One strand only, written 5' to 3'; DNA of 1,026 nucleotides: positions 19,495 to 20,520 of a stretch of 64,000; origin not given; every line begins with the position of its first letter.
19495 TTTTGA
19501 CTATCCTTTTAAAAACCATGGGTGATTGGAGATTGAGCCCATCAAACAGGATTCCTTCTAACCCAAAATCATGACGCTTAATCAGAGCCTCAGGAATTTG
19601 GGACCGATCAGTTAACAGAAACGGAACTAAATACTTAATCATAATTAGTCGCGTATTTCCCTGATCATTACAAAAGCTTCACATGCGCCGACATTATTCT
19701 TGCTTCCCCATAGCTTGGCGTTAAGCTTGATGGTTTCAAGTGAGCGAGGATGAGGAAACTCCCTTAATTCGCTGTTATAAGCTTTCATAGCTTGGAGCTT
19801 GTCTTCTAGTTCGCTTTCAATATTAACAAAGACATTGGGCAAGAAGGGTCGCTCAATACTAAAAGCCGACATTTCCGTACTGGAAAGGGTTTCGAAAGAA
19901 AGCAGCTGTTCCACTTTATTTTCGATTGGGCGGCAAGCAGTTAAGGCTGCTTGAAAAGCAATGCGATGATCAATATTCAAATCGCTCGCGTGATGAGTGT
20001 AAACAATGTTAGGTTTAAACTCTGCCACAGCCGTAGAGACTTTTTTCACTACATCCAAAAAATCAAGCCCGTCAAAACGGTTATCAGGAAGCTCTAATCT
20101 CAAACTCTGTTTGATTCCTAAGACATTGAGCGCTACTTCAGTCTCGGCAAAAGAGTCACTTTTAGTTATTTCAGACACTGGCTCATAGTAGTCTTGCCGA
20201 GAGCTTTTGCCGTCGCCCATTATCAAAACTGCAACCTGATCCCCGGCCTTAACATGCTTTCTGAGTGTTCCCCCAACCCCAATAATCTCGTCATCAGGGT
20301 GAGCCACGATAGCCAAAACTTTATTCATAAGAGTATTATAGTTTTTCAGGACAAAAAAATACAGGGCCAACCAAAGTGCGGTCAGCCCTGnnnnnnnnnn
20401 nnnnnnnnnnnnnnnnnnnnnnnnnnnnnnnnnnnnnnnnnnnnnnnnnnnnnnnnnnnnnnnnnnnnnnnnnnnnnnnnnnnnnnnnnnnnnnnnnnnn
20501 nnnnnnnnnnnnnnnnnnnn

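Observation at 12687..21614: Low-GC block of amino-sugar/aminocyclitol-type tailoring enzymes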

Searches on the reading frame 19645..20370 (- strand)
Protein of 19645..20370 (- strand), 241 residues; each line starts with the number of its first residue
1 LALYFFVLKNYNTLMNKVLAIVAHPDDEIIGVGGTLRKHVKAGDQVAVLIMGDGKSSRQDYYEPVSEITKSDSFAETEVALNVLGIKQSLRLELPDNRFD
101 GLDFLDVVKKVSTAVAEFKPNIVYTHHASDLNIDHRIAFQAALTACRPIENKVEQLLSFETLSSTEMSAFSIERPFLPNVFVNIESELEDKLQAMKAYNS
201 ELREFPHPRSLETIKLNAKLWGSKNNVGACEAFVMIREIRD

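Call 4: search_protein_families(library=pfam, proteins=[window:19645-20370:-], max_evalue=0.01)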
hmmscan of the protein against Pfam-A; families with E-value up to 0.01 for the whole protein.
window:19645-20370:- (241 aa): 1 family
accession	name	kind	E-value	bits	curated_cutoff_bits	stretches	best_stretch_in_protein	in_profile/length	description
PF02585.22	PIG-L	-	1.6e-25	90.6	28.2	1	19-145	1-128/129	GlcNAc-PI de-N-acetylase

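Call 6: search_protein_families(library=ncbifam, proteins=[window:19645-20370:-], max_evalue=0.01)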
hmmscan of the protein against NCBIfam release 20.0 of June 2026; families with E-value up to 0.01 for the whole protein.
window:19645-20370:- (241 aa): 5 families
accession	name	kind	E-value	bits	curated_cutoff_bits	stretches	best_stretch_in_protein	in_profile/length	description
TIGR04001.1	thiol_BshB1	equivalog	8.6e-20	71.4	182.5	1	17-224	3-209/226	bacillithiol biosynthesis deacetylase BshB1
TIGR04000.1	thiol_BshB2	equivalog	3.5e-10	39.9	195.25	1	17-203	2-186/217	bacillithiol biosynthesis deacetylase BshB2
NF002557.0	PRK02122.1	subfamily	1.4e-05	23.4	384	1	15-57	370-412/653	glucosamine-6-phosphate deaminase-like protein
TIGR03446.1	mycothiol_Mca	equivalog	1.8e-05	24.5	277.15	1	17-122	2-124/283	mycothiol conjugate amidase Mca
TIGR03445.1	mycothiol_MshB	equivalog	0.0029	17.5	224.35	0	21-50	3-32/284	N-acetyl-1-D-myo-inositol-2-amino-2-deoxy-alpha-D-glucopyranoside deacetylase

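Call 9: find_homologous_proteins(query=window:19645-20370:-)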
Query window:19645-20370:- (241 aa): 7559 proteins with E <= 0.001 among 8000 candidates; the best 120 are listed.
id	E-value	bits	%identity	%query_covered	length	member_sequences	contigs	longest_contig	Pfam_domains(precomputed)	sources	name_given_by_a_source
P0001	2.0e-143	494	100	94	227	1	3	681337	PF02585.23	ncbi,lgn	-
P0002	1.7e-82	294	61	94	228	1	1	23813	PF02585.23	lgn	-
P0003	8.5e-82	292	62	93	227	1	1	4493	PF02585.23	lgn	-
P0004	9.8e-81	289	59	94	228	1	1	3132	PF02585.23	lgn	-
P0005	2.3e-80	287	59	94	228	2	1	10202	PF02585.23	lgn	-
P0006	7.8e-80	286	59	93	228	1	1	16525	PF02585.23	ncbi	-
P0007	1.3e-79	285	60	94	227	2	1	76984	PF02585.23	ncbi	-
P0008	2.1e-79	284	61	93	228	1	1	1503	PF02585.23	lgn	-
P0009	2.9e-79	284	60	93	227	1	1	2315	PF02585.23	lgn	-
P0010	4.0e-79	283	61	93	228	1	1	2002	PF02585.23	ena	-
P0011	8.2e-79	282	59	94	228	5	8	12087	PF02585.23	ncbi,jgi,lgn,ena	ncbi:MAG TPA: PIG-L family deacetylase [Candidatus Paceibacterota bacterium]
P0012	3.2e-78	280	60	93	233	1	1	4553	PF02585.23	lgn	-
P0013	8.2e-78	279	57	94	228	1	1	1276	PF02585.23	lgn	-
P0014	1.2e-77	279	60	93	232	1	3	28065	PF02585.23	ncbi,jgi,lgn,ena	-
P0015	1.5e-77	278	60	93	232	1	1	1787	PF02585.23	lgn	-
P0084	6.3e-66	240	51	93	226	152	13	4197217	PF02585.23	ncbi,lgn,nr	ncbi:hypothetical protein EFW57_03339 [Bacillus velezensis]|nr:hypothetical protein EFW57_03339 [Bac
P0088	2.9e-64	235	50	91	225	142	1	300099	PF02585.23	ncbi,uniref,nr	ncbi:PIG-L deacetylase family protein [Bacillus thuringiensis]|uniref:PIG-L deacetylase family prote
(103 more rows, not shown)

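Call 11: find_encoding_contigs(protein=P0001, flank=10000, max_places=3)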
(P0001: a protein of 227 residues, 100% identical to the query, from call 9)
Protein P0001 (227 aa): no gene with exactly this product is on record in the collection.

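Call 12: find_encoding_contigs(protein=P0007, flank=10000, max_places=2)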
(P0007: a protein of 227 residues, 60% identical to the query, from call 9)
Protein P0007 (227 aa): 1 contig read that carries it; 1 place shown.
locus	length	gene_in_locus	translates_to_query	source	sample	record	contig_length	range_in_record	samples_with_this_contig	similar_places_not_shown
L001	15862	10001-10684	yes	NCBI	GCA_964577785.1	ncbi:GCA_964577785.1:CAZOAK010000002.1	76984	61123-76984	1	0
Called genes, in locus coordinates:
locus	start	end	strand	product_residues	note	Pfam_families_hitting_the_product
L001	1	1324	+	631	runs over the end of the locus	PF00012:HSP70, PF06723:MreB_Mbl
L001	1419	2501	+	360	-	-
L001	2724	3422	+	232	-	PF02518:HATPase_c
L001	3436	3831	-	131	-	PF00293:NUDIX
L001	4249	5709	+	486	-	PF04715:, PF00425:Chorismate_bind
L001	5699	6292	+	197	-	PF00117:GATase, PF07722:Peptidase_C26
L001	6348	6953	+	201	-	-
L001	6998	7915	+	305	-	PF00892:EamA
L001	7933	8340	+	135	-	-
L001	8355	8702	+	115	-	PF04266:ASCH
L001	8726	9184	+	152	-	-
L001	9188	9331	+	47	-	-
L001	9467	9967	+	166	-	PF12647:RNHCP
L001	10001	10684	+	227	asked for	PF02585:PIG-L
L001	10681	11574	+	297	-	PF01261:AP_endonuc_2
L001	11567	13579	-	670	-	PF01041:DegT_DnrJ_EryC1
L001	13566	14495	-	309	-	PF01073:3Beta_HSD, PF01370:Epimerase, PF02719:Polysacc_synt_2, PF04321:RmlD_sub_bind, PF05368:NmrA (weak), PF16363:GDP_Man_Dehyd, PF07993:NAD_binding_4 (faint), PF13460:NAD_binding_10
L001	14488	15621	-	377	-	PF01041:DegT_DnrJ_EryC1, PF01053:Cys_Met_Meta_PP (weak), PF00155:Aminotran_1_2 (weak)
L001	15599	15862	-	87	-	?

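Call 13: find_encoding_contigs(protein=P0084, flank=10000, max_places=2)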
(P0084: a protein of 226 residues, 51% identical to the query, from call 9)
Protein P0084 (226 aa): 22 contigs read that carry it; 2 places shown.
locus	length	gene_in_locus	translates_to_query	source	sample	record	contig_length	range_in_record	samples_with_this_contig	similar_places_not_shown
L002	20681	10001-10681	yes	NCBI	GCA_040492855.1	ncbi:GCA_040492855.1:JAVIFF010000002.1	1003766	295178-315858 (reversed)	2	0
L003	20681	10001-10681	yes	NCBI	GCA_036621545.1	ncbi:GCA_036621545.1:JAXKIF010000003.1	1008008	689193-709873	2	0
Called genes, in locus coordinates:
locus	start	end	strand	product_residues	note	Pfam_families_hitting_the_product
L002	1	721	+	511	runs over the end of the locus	PF01676:Metalloenzyme, PF06415:iPGM_N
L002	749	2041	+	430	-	PF03952:Enolase_N, PF00113:Enolase_C, PF07476:MAAL_C (faint)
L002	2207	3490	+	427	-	PF01546:Peptidase_M20 (faint), PF02225:PA, PF04389:Peptidase_M28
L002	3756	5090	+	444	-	PF03446:NAD_binding_2 (weak), PF03721:UDPG_MGDP_dh_N, PF03807:F420_oxidored (faint), PF00984:UDPG_MGDP_dh, PF03720:UDPG_MGDP_dh_C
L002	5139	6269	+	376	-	PF01041:DegT_DnrJ_EryC1, PF00155:Aminotran_1_2 (faint), PF01053:Cys_Met_Meta_PP (weak), PF01212:Beta_elim_lyase (weak)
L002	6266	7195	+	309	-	PF01073:3Beta_HSD, PF01370:Epimerase, PF02719:Polysacc_synt_2, PF04321:RmlD_sub_bind, PF13460:NAD_binding_10, PF16363:GDP_Man_Dehyd, PF07993:NAD_binding_4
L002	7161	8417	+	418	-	PF00266:Aminotran_5 (weak), PF01041:DegT_DnrJ_EryC1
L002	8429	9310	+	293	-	PF02388:FemAB (faint), PF04339:FemAB_like (weak), PF13480:Acetyltransf_6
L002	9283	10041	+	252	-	PF08889:WbqC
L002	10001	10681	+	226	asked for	PF02585:PIG-L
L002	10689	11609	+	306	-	PF01261:AP_endonuc_2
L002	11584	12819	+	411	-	PF05977:MFS_3, PF07690:MFS_1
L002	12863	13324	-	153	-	PF00583:Acetyltransf_1, PF13673:Acetyltransf_10, PF13508:Acetyltransf_7, PF14542:Acetyltransf_CG (faint), PF08445:FR47 (weak)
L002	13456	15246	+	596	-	PF13240:Zn_Ribbon_1 (weak), PF22813:TcaA_2nd, PF22820:TcaA_3rd_4th, PF25155:NTF2_YvbJ, PF22819:TcaA_5th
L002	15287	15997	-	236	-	-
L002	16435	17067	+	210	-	PF01914:MarC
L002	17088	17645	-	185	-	PF12802:MarR_2, PF27113:GbsR_C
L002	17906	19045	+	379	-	PF00005:ABC_tran, PF13304:AAA_21 (faint), PF13401:AAA_22 (faint), PF00571:CBS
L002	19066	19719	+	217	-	PF00528:BPD_transp_1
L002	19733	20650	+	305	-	PF04069:OpuAC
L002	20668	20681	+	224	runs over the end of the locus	PF00528:BPD_transp_1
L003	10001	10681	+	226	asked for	PF02585:PIG-L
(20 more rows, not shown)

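Call 26: find_related_loci(query=A1, collection=genome_contigs, flank=10000)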
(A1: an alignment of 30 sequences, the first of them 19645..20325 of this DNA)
Query A1 (226 aa) in genome_contigs; peptide patterns used: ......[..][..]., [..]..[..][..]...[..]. (x = any residue, [..] = any of these).
599 stretches matched a pattern (row limit reached: there are more); 535 encode a relative of the query (tblastn E <= 1e-3); the best 80 are kept; 80 distinct loci.
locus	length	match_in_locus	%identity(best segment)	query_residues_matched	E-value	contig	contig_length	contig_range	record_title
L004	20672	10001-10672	58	2-224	5e-81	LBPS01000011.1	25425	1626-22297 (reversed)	MAG: Candidatus Nomurabacteria bacterium GW2011_GWE2_34_25 UR57_C0011, whole genome shotgun sequence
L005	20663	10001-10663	52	2-222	3e-73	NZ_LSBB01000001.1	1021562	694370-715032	Bacillus atrophaeus strain NRRL NRS 213 Bacillus_atrophaeus_NRS_213_contig_1, whole genome shotgun sequence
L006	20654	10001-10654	50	1-224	3e-67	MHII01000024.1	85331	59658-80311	MAG: Candidatus Buchananbacteria bacterium RIFCSPHIGHO2_02_FULL_39_17 rifcsphigho2_02_scaffold_432, whole genome shotgun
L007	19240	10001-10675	48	1-224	1e-65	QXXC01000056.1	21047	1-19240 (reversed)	Clostridiaceae bacterium strain 1XD21-72 Scaffold56_1, whole genome shotgun sequence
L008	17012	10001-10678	46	1-224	3e-64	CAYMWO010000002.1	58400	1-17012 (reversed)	MAG TPA_asm: uncultured Bdellovibrionales bacterium isolate SRP173033_co1_12 genome assembly, contig: NODE_680_length_58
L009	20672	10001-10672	46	2-224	5e-64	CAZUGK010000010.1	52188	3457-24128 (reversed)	MAG TPA_asm: uncultured Clostridiaceae bacterium isolate binchicken_co104_9 genome assembly, contig: NODE_508_length_521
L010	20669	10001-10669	48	1-222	6e-64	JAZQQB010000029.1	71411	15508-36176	MAG: Lachnospiraceae bacterium isolate T1900045236_TH20190006.MAGScoT_cleanbin_000140 SGB_5482_k141_1672397, whole genom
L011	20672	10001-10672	46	1-224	4e-63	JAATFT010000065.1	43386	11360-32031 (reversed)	MAG: Clostridiales bacterium isolate bin_249 k141_15994517, whole genome shotgun sequence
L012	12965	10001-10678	47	1-226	3e-63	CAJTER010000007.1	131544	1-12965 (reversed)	Clostridia bacterium isolate C62_85_CA_BP genome assembly, contig: MGBC000178.7, whole genome shotgun sequence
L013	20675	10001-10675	45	1-224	3e-63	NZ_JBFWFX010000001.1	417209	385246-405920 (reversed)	Caloranaerobacter sp. DY30410 k141_141_length_417209_cov_366.5756, whole genome shotgun sequence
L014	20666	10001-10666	44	1-225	3e-62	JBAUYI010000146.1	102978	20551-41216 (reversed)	MAG: Xanthobacteraceae bacterium isolate MFD10067_ilm_asm_bin34 k127_463626, whole genome shotgun sequence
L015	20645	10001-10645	47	3-222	1e-62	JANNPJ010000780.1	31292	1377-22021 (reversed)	MAG: Kineosporiaceae bacterium isolate SOY_34_metabat_145 SOY_34_k141_2978316, whole genome shotgun sequence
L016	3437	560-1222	47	3-224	6e-62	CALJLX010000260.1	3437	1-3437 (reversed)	MAG TPA_asm: uncultured Desulfuromonas sp. isolate SRR6007446_bin.72_CONCOCT_v1.1_MAG genome assembly, contig: ERZ724100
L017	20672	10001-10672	48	2-224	8e-62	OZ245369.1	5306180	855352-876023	MAG: Desulfobacteraceae bacterium isolate eda27e51-6729-4144-ada2-54b8f0e2c651 genome assembly, chromosome: 1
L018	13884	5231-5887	46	3-226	1e-62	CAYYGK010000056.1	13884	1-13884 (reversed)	MAG TPA_asm: uncultured Eubacteriales bacterium isolate SRP141376_co4_318 genome assembly, contig: NODE_7423_length_1388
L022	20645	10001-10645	46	3-222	2e-60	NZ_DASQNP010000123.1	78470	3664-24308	MAG: Streptomyces sp. isolate SMAG_U10779 k141_354453, whole genome shotgun sequence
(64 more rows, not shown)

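Call 31: search_protein_families(library=pfam, proteins=[L022:1850-3934:+, L022:3931-4863:+, L022:4860-6062:+, L022:6499-8343:+, L022:8353-9306:+, L022:8930-10696:+, L022:10686-11492:+, L022:11506-12957:+, L022:12954-13835:+, L022:13836-14657:+], max_evalue=0.001)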
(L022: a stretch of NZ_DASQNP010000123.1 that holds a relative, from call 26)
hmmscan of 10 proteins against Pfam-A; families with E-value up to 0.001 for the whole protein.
L022:1850-3934:+ (694 aa): 3 families
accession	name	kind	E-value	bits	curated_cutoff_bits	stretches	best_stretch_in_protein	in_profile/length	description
PF03721.20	UDPG_MGDP_dh_N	-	2.3e-27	96.2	27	1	280-436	2-160/187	UDP-glucose/GDP-mannose dehydrogenase family, NAD binding domain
PF00984.24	UDPG_MGDP_dh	-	2.1e-25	89.1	25.4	1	477-567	2-93/94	UDP-glucose/GDP-mannose dehydrogenase family, central domain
PF03720.21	UDPG_MGDP_dh_C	-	2.5e-19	70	30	1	594-685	1-100/103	UDP-glucose/GDP-mannose dehydrogenase family, UDP binding domain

L022:3931-4863:+ (310 aa): 1 family
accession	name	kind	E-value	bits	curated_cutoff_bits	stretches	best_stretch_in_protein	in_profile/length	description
PF01261.30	AP_endonuc_2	-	1.4e-11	45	31.1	1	52-259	31-216/249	Xylose isomerase-like TIM barrel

L022:4860-6062:+ (400 aa): 1 family
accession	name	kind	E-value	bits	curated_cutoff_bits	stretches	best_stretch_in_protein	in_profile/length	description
PF01041.23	DegT_DnrJ_EryC1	-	3.3e-82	277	19.8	1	13-386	4-359/360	DegT/DnrJ/EryC1/StrS aminotransferase family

L022:6499-8343:+ (614 aa): 1 family
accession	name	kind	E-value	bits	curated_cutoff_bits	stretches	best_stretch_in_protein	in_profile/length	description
PF01041.23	DegT_DnrJ_EryC1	-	1.2e-14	54.8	19.8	1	255-323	29-97/360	DegT/DnrJ/EryC1/StrS aminotransferase family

L022:8353-9306:+ (317 aa): 1 family
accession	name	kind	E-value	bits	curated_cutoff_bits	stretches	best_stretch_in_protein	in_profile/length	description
PF13480.13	Acetyltransf_6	-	8.3e-06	26.5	22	1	155-294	3-142/143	Acetyltransferase (GNAT) domain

L022:8930-10696:+ (588 aa): 1 family
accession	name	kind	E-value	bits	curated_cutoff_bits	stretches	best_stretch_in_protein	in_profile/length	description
PF02585.22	PIG-L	-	4.3e-26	92.4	28.2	1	359-481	1-128/129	GlcNAc-PI de-N-acetylase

L022:10686-11492:+ (268 aa): 4 families
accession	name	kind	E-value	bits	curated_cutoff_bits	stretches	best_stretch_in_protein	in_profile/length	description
PF13489.12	Methyltransf_23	-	1.3e-21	77.4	27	1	31-185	1-163/164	Methyltransferase domain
PF08242.18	Methyltransf_12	-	1e-07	33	30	1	57-143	1-98/98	Methyltransferase domain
PF08241.18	Methyltransf_11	-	3.6e-07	31.1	21.2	1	57-144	1-94/95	Methyltransferase domain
PF13649.12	Methyltransf_25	-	1.2e-05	26.4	27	1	56-141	1-97/97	Methyltransferase domain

L022:11506-12957:+ (483 aa): 0 families

L022:12954-13835:+ (293 aa): 0 families

L022:13836-14657:+ (273 aa): 0 families

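Call 32: search_protein_families(library=pfam, proteins=[L004:16712-17575:-, L004:9087-9653:+, L004:8216-9025:+, L004:6709-7602:-, L004:5915-6634:-, L004:18423-20156:+, L004:17675-18181:+, L004:2423-4906:+, L002:9283-10041:+, L002:3756-5090:+], max_evalue=0.001)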
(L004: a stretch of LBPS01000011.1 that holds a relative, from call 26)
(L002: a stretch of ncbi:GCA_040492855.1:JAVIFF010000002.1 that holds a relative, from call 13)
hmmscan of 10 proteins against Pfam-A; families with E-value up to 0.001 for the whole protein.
L004:16712-17575:- (287 aa): 1 family
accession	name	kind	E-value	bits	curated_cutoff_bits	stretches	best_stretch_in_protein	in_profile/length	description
PF12706.13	Lactamase_B_2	-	6.8e-09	36.1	27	1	50-251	3-200/200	Beta-lactamase superfamily domain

L004:9087-9653:+ (188 aa): 0 families

L004:8216-9025:+ (269 aa): 0 families

L004:6709-7602:- (297 aa): 0 families

L004:5915-6634:- (239 aa): 1 family
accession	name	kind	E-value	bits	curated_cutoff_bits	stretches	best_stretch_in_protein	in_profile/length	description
PF13230.11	GATase_4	-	9.6e-10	38.3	23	1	25-122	18-112/272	Glutamine amidotransferases class-II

L004:18423-20156:+ (577 aa): 2 families
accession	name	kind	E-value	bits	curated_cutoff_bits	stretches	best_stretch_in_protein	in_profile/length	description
PF18998.6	Flg_new_2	-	4.7e-20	71.8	23.6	2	463-532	1-72/73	Divergent InlB B-repeat domain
PF09479.16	Flg_new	-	4.3e-07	30.4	27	0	463-526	1-61/65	Listeria-Bacteroides repeat domain (List_Bact_rpt)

L004:17675-18181:+ (168 aa): 1 family
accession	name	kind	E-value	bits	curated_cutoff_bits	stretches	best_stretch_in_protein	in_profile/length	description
PF12647.12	RNHCP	-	6.1e-31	106.7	24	1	40-129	2-90/90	RNHCP domain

L004:2423-4906:+ (827 aa): 0 families

L002:9283-10041:+ (252 aa): 1 family
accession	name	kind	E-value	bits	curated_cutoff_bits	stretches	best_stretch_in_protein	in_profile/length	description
PF08889.16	WbqC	-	4.4e-74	249.4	21.3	1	16-231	1-216/218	WbqC-like protein family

L002:3756-5090:+ (444 aa): 6 families
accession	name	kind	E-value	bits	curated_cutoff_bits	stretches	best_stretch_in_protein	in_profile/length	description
PF03721.20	UDPG_MGDP_dh_N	-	6.7e-40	137.1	27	1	27-204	3-181/187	UDP-glucose/GDP-mannose dehydrogenase family, NAD binding domain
PF00984.24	UDPG_MGDP_dh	-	1e-29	102.9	25.4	1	225-315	2-93/94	UDP-glucose/GDP-mannose dehydrogenase family, central domain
PF03720.21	UDPG_MGDP_dh_C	-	8.1e-23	81.2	30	1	337-432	1-102/103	UDP-glucose/GDP-mannose dehydrogenase family, UDP binding domain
PF03446.21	NAD_binding_2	-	1.7e-07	31.8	21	1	27-153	2-103/161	NAD binding domain of 6-phosphogluconate dehydrogenase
PF03807.23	F420_oxidored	-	5.2e-06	27.4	21.6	1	27-108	2-69/94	NADP oxidoreductase coenzyme F420-dependent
PF02737.24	3HCDH_N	-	0.00051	20.4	22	0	27-116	2-96/180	3-hydroxyacyl-CoA dehydrogenase, NAD binding domain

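Call 35: list_cluster_members(proteins=[P0001, P0084, P0088])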
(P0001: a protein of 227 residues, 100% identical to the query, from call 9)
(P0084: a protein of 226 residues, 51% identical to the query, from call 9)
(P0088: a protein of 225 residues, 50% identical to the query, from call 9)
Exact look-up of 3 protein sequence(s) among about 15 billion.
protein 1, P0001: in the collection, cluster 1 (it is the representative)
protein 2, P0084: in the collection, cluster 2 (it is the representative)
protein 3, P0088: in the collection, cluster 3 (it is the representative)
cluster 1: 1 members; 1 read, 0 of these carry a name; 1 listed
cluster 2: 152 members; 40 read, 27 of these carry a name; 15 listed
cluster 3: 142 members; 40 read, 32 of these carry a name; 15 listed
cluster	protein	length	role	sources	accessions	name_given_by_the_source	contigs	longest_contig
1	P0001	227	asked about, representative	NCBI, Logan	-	-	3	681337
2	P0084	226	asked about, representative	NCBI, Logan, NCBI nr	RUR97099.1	hypothetical protein EFW57_03339 [Bacillus velezensis]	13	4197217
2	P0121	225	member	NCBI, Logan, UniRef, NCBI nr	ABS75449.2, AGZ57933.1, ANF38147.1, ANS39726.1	PIG-L family deacetylase [Bacillus velezensis] | PIG-L family deacetylase n=1 Tax=Bacillus velezensis (strain DSM 23117 / BGSC 10A6 / LMG ... | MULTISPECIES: PIG-L family deacetylase [Bacillus]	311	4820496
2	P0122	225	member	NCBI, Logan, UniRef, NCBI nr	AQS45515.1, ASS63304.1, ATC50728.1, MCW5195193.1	PIG-L family deacetylase [Bacillus velezensis] | PIG-L deacetylase family protein n=1 Tax=Bacillus TaxID=1386 RepID=UPI000987FD6D | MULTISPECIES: PIG-L family deacetylase [Bacillus amyloliquefaciens group]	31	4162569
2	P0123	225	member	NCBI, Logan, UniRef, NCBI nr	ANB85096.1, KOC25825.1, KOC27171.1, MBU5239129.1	PIG-L deacetylase family protein [Bacillus velezensis] | PIG-L deacetylase family protein n=1 Tax=Bacillus TaxID=1386 RepID=UPI00069F9AA9 | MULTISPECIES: PIG-L family deacetylase [Bacillus amyloliquefaciens group]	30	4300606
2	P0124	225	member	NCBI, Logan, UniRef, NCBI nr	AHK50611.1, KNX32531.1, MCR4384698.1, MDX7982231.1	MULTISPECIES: PIG-L deacetylase family protein [Bacillus amyloliquefaciens group] | PIG-L deacetylase family protein n=1 Tax=Bacillus amyloliquefaciens group TaxID=1938374 ... | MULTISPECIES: PIG-L family deacetylase [Bacillus amyloliquefaciens group]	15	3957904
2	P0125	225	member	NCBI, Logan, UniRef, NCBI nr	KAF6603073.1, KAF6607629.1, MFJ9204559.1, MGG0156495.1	PIG-L family deacetylase [Bacillus velezensis] | PIG-L deacetylase family protein n=1 Tax=Bacillus TaxID=1386 RepID=UPI0012E9E9E0 | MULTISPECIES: PIG-L family deacetylase [Bacillus]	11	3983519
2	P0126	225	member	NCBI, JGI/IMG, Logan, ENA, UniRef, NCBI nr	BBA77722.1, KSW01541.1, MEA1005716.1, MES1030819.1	PIG-L family deacetylase [Bacillus velezensis] | PIG-L deacetylase family protein n=1 Tax=Bacillus velezensis TaxID=492670 ...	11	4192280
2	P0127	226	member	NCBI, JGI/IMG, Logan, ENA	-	LmbE family N-acetylglucosaminyl deacetylase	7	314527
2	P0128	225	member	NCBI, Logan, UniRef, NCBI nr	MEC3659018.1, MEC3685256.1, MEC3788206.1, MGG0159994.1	PIG-L family deacetylase [Bacillus velezensis] | PIG-L deacetylase family protein n=1 Tax=Bacillus velezensis TaxID=492670 ...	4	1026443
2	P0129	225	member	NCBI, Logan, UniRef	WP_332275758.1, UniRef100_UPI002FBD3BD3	PIG-L family deacetylase [Bacillus velezensis] | PIG-L deacetylase family protein n=1 Tax=Bacillus velezensis TaxID=492670 ...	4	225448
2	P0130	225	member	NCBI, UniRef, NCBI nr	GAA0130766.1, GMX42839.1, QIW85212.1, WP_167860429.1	PIG-L deacetylase family protein [Bacillus velezensis] | PIG-L deacetylase family protein n=1 Tax=Bacillus velezensis TaxID=492670 ... | PIG-L family deacetylase [Bacillus velezensis]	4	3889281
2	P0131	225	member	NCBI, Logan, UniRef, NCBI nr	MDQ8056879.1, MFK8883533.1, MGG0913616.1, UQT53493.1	PIG-L family deacetylase [Bacillus velezensis] | PIG-L deacetylase family protein n=1 Tax=Bacillus velezensis TaxID=492670 ...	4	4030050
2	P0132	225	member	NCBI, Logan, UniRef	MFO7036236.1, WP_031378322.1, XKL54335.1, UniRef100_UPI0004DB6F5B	PIG-L deacetylase family protein [Bacillus velezensis] | PIG-L deacetylase family protein n=1 Tax=Bacillus velezensis TaxID=492670 ...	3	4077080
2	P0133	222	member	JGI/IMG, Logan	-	LmbE family N-acetylglucosaminyl deacetylase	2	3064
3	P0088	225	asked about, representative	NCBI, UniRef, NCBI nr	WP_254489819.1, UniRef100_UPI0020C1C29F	PIG-L deacetylase family protein [Bacillus thuringiensis] | PIG-L deacetylase family protein n=1 Tax=Bacillus thuringiensis TaxID=1428 ... | PIG-L family deacetylase [Bacillus thuringiensis]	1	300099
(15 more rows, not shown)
